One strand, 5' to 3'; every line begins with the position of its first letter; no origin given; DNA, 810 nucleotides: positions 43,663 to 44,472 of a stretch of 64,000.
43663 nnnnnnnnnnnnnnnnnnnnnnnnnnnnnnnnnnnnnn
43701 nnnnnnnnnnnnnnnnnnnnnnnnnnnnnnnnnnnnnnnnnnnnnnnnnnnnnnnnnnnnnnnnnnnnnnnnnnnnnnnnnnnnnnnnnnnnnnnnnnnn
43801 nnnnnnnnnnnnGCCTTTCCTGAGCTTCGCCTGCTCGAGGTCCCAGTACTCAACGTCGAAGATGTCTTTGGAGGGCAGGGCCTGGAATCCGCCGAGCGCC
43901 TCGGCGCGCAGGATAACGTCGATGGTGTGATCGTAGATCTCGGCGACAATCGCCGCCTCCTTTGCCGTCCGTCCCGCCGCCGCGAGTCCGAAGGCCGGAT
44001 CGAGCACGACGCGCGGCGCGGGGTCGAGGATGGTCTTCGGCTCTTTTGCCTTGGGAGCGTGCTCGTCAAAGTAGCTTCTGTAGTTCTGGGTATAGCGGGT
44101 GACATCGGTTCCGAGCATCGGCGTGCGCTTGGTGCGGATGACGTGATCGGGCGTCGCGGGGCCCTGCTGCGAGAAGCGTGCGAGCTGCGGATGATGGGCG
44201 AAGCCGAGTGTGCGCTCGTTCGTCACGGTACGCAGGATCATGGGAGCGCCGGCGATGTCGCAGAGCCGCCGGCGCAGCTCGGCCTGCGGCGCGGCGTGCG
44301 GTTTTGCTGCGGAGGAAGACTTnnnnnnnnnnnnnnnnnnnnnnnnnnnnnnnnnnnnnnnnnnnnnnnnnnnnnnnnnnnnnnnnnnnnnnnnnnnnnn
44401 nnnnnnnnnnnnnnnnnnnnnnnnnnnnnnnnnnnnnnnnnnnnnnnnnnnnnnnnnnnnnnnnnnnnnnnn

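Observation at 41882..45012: Class II aldolase-SDR fusion directly upstream of mtnA: possible fused DHAP-shunt-type module for methylthioribulose-1-phosphate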

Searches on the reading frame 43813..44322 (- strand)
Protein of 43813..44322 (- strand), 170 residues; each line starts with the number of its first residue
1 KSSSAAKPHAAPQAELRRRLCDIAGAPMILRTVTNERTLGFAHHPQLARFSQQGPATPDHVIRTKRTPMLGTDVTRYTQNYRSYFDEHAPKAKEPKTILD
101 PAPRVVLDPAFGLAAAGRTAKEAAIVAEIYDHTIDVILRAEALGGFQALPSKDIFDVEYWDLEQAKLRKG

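Call 72: search_protein_families(library=ncbifam, max_evalue=10, proteins=[window:43813-44322:-])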
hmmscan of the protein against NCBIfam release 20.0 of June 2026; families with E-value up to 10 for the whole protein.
window:43813-44322:- (170 aa): 12 families
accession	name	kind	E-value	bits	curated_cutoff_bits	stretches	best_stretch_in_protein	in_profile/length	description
NF006196.0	PRK08324.2-4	equivalog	5.9e-67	226.5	831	1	7-170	238-401/657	bifunctional aldolase/short-chain dehydrogenase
NF006195.0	PRK08324.2-3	equivalog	9.7e-37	126.5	931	1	10-169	247-417/678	bifunctional aldolase/short-chain dehydrogenase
NF006192.0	PRK08324.1-6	equivalog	1.5e-33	116.2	639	1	28-169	271-428/685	bifunctional aldolase/short-chain dehydrogenase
NF006197.0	PRK08324.2-5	equivalog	4.6e-33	114.5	627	1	21-170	261-411/583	bifunctional aldolase/short-chain dehydrogenase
NF006193.0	PRK08324.2-1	subfamily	6.3e-31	107.2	1213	1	28-169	291-448/705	bifunctional aldolase/short-chain dehydrogenase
NF006190.0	PRK08324.1-4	equivalog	6.7e-26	90.6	1014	1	26-168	261-417/689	bifunctional aldolase/short-chain dehydrogenase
TIGR02632.1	RhaD_aldol-ADH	equivalog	4.8e-25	88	567.75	1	35-169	256-405/676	bifunctional rhamnulose-1-phosphate aldolase/short-chain dehydrogenase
NF006189.0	PRK08324.1-3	equivalog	2.2e-23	82.5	634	1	29-169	274-429/701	bifunctional rhamnulose-1-phosphate aldolase/short-chain dehydrogenase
NF006194.0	PRK08324.2-2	equivalog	1.1e-21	77.2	686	1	51-169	300-431/703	bifunctional aldolase/short-chain dehydrogenase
NF006191.0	PRK08324.1-5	equivalog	8.2e-20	70.7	1240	1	7-169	257-435/706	bifunctional aldolase/short-chain dehydrogenase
NF006188.0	PRK08324.1-1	equivalog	1.2e-17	63.5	1152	1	25-169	253-411/679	bifunctional aldolase/short-chain dehydrogenase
NF041318.1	phage_rep_C1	equivalog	0.2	11.1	500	1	52-107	37-90/283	phage repressor protein C1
